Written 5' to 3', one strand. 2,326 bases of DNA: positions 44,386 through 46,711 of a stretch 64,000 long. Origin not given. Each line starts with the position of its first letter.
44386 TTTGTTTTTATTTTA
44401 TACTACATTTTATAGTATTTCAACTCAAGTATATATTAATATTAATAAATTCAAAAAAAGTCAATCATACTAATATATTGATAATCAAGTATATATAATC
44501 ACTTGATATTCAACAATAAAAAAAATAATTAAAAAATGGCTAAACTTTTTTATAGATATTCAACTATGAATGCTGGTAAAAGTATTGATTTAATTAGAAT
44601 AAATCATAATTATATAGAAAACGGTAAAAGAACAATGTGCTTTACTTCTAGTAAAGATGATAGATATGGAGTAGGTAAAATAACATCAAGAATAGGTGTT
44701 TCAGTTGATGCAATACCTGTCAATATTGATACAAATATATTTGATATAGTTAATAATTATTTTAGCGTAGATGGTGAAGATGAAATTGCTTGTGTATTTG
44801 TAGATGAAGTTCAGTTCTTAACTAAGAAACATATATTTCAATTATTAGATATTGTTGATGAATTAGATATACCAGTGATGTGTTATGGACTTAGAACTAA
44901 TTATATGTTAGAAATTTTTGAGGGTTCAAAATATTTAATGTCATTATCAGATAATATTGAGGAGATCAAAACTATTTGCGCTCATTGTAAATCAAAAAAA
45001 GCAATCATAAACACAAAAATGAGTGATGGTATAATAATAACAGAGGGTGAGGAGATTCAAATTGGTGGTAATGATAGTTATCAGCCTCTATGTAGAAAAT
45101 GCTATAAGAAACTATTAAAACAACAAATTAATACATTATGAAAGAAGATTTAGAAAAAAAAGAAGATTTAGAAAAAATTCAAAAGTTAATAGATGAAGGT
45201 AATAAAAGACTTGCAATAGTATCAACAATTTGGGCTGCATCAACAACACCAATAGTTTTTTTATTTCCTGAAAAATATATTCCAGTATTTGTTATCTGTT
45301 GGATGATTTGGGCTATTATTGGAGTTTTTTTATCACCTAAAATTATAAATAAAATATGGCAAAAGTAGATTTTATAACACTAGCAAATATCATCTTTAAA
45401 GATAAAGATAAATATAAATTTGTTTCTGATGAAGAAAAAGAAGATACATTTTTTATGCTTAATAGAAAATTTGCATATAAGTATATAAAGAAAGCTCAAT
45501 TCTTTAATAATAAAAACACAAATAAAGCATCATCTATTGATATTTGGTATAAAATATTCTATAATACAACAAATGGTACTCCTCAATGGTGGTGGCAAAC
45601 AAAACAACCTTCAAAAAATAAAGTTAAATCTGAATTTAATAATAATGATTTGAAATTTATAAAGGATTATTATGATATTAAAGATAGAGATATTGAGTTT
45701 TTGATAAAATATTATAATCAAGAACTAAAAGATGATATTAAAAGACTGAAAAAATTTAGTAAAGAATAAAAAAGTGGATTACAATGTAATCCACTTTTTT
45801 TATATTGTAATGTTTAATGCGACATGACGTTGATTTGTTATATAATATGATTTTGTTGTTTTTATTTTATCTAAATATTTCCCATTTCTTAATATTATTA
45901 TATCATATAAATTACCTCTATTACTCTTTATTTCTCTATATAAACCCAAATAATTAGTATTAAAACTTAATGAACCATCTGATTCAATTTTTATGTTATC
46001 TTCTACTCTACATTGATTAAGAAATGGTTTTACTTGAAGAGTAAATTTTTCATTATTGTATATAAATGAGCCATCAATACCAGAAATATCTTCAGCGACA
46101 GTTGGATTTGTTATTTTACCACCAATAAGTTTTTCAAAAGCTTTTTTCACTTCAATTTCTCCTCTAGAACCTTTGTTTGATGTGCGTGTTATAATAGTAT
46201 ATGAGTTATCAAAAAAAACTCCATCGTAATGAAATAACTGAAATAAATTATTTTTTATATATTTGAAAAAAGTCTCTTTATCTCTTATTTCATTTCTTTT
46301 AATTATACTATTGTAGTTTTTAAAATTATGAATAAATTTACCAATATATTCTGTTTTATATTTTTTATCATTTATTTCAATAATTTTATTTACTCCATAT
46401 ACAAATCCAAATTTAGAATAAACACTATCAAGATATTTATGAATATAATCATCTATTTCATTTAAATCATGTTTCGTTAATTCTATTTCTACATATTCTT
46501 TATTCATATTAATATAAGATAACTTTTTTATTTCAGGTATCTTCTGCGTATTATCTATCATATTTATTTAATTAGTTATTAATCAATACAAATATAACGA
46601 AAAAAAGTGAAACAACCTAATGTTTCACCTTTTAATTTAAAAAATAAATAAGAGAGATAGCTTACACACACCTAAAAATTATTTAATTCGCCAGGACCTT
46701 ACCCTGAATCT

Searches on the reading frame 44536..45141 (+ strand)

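Call 11: search_protein_families(library=pfam, proteins=[window:44536-45141:+], max_evalue=0.01)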
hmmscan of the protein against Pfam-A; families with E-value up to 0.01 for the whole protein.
window:44536-45141:+ (201 aa): 1 family
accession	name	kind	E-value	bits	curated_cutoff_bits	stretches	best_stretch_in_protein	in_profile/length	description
PF00265.24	TK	-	2.8e-47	161.3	20.6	1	6-190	5-176/176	Thymidine kinase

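Call 12: search_protein_families(library=phrogs, proteins=[window:44536-45141:+], max_evalue=0.01)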
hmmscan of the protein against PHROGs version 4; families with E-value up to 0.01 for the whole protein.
window:44536-45141:+ (201 aa): 2 families
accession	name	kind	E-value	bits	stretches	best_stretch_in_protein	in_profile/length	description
phrog_592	-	other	7.8e-66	222.5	1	1-196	1-191/193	thymidine kinase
phrog_35515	-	other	1.2e-23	84.2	1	101-195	2-101/104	thymidine kinase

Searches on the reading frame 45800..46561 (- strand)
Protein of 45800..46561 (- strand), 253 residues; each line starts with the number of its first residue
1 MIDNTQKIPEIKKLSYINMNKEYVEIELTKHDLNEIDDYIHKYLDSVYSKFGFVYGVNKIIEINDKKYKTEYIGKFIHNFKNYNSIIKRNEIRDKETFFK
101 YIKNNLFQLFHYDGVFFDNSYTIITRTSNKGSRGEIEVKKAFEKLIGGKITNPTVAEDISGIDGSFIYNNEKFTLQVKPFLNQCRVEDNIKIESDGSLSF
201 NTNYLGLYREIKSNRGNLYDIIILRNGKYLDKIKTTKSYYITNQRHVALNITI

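Call 11: search_protein_families(library=pfam, proteins=[window:45800-46561:-], max_evalue=0.01)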
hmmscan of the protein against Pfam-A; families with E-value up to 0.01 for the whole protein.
window:45800-46561:- (253 aa): 0 families

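Call 12: search_protein_families(library=phrogs, proteins=[window:45800-46561:-], max_evalue=0.01)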
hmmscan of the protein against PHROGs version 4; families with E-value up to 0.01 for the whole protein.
window:45800-46561:- (253 aa): 0 families

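Call 14: find_related_loci(query=window:45800-46561:-, collection=viral_contigs, flank=3000)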
Query window:45800-46561:- (253 aa) in viral_contigs; peptide patterns used: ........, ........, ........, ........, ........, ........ (x = any residue, [..] = any of these).
55 stretches matched a pattern, but none encodes a relative of the query by tblastn (E <= 1e-3).

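Call 15: find_encoding_contigs(protein=window:45800-46561:-, flank=3000)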
Protein window:45800-46561:- (253 aa): 2 contigs read that carry it; 2 places shown.
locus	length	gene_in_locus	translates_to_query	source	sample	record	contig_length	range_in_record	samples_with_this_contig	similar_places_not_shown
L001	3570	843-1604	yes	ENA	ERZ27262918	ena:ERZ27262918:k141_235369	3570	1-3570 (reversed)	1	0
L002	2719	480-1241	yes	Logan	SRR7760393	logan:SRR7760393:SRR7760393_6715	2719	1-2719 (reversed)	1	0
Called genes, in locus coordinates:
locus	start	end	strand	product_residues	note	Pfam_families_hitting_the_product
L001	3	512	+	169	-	?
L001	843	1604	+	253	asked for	-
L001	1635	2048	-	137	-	-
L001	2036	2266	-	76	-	-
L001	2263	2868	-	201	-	PF00265:TK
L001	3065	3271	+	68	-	-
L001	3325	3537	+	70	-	-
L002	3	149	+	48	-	?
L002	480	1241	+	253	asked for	-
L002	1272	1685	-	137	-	-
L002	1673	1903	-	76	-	-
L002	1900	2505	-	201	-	PF00265:TK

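Call 18: find_homologous_proteins(query=window:45800-46561:-)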
Query window:45800-46561:- (253 aa): 5 proteins with E <= 0.001 among 443 candidates.
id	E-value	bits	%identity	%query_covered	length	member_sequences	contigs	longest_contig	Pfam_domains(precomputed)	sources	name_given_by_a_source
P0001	2.1e-159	547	100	100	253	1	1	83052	-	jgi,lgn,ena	-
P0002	3.8e-45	172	45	98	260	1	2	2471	-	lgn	-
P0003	2.8e-44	170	44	98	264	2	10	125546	-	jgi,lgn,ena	-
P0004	1.4e-35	141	39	87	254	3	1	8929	-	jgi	jgi:hypothetical protein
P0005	7.1e-29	119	40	71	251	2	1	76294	-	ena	-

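Call 19: find_encoding_contigs(protein=P0003, flank=4000, max_places=6)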
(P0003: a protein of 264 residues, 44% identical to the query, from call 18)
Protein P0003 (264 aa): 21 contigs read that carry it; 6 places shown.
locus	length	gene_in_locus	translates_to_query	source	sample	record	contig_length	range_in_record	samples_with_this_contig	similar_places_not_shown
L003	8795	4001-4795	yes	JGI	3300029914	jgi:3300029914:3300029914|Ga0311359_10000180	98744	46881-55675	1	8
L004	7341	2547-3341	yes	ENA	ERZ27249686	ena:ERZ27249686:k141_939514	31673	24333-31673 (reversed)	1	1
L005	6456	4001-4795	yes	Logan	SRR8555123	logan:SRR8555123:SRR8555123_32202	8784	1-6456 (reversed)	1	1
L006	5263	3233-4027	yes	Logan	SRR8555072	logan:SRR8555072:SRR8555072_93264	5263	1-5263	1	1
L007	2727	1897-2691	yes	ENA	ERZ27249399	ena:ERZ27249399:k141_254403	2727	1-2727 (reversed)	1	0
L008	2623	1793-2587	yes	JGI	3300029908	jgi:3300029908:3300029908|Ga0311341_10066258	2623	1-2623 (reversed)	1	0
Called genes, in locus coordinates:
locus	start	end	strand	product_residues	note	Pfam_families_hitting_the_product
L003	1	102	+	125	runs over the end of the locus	-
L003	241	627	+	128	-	-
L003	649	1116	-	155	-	-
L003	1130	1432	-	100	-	-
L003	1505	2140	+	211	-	-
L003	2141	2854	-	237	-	-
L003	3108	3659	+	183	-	PF04308:RNaseH_like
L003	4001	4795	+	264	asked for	-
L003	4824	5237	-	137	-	-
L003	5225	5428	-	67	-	-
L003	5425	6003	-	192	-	PF00265:TK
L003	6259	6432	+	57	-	-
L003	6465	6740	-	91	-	-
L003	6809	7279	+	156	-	-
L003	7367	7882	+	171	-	PF02357:NusG, PF03439:Spt5-NGN (faint)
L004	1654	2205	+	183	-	PF04308:RNaseH_like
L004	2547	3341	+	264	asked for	-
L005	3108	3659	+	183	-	PF04308:RNaseH_like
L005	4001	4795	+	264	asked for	-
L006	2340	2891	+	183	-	PF04308:RNaseH_like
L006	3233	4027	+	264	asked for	-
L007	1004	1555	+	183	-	PF04308:RNaseH_like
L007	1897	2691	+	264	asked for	-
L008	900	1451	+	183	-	PF04308:RNaseH_like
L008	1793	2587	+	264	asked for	-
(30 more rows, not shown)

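Call 20: find_encoding_contigs(protein=P0002, flank=4000)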
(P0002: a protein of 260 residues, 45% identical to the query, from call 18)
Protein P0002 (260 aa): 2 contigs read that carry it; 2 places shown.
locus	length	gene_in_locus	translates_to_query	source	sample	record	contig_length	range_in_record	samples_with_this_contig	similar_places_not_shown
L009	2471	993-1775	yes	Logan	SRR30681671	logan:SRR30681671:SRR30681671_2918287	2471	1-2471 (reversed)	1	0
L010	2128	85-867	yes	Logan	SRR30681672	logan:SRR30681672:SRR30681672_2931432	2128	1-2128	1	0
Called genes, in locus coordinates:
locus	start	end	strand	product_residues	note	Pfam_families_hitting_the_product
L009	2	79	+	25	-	?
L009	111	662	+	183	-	PF04308:RNaseH_like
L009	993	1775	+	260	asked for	-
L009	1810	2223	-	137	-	-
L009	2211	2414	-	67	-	-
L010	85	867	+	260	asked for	-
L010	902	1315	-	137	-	-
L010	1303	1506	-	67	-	-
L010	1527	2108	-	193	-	PF00265:TK, PF13401:AAA_22 (weak)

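Call 21: find_encoding_contigs(protein=P0004, flank=4000)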
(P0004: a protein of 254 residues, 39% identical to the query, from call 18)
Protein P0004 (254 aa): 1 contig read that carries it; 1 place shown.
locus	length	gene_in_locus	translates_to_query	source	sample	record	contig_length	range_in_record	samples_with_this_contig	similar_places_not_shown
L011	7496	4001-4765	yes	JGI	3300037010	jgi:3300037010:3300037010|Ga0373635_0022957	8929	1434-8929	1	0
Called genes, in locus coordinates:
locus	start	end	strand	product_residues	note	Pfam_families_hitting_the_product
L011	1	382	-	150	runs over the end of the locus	-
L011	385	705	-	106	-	-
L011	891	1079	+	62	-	-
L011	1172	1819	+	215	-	-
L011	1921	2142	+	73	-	-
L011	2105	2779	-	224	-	-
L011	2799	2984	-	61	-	-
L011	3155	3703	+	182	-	PF04308:RNaseH_like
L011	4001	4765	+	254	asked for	-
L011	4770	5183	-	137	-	-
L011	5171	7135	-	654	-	PF08447:PAS_3 (faint), PF13426:PAS_9 (faint), PF00512:HisKA, PF02518:HATPase_c, PF00072:Response_reg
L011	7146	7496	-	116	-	?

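Call 22: find_encoding_contigs(protein=P0005, flank=4000)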
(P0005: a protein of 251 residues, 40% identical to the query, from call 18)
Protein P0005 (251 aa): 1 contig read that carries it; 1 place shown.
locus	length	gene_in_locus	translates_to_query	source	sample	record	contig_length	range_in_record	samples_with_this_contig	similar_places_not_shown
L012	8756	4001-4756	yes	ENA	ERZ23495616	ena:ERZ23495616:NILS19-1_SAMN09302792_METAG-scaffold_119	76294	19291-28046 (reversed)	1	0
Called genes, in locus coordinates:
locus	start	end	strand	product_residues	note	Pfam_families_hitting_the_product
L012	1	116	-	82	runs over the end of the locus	-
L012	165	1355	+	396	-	-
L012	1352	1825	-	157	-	PF01844:HNH (weak), PF13395:HNH_4 (weak), PF14279:HNH_5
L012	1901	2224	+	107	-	-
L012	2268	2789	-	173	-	-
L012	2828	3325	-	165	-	PF20216:DUF6576 (weak)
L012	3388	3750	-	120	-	-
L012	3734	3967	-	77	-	-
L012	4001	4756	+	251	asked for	-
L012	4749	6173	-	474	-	PF00136:DNA_pol_B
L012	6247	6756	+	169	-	-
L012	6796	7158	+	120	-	-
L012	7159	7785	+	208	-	PF20216:DUF6576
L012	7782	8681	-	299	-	PF04055:Radical_SAM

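Call 81: search_solved_structures(query=A7, max_evalue=1)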
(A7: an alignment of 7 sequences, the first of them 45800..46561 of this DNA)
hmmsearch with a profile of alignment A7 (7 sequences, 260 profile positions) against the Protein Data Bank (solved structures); distinct sequences matched with E-value up to 1: 0.

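Call 82: search_protein_families(library=pfam, alignment_id=A7, max_evalue=1)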
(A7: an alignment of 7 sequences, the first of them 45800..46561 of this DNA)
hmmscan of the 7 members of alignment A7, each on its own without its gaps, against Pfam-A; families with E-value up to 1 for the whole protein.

A. member 1, window:45800-46561:- (253 aa): 0 families

B. families by the number of members that match (of 7 scanned): 3 families
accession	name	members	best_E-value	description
PF17403.7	Nrap_D2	1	0.039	Nrap protein PAP/OAS-like domain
PF16374.11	CIF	1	0.049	Cycle inhibiting factor (CIF)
PF17315.7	FMP23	1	0.21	Found in mitochondrial proteome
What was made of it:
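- Tried and rejected: No Pfam or PDB sequence hit (calls 81, 82).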

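Call 92: predict_structure(alignment_id=A8)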
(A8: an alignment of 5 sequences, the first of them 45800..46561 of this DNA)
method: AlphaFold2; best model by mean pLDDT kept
length: 253 residues; sequences in the alignment: 5
mean_pLDDT: 69.4   pTM: 0.49
mean pLDDT of the five models: 69.4, 67.1, 63.6, 59.2, 59.2
residues with pLDDT >= 90: 41; 70-90: 99; 50-70: 59; < 50: 54
segments of 3 or more residues with pLDDT < 50: 1-8, 51-75, 111-131
pLDDT, mean of each block of 10 residues (from residue 1): 40 73 79 71 60 42 43 49 65 78 64 33 32 80 91 66 85 89 89 77 89 83 79 80 91 91
secondary structure, 60 per line:
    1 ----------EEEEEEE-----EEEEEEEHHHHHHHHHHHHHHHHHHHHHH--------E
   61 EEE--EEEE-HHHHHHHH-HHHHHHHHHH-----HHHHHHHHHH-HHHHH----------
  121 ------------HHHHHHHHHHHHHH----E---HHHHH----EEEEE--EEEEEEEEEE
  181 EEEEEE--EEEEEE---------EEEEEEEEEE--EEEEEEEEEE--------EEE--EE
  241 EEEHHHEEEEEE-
elements in order: E11-17 E23-29 H30-51 E60-63 E66-69 H71-78 H80-89 H95-104 H106-110 H133-146 H155-159 E164-168 E171-186 E189-194 E204-213 E216-225 E234-236 E239-243 E247-252
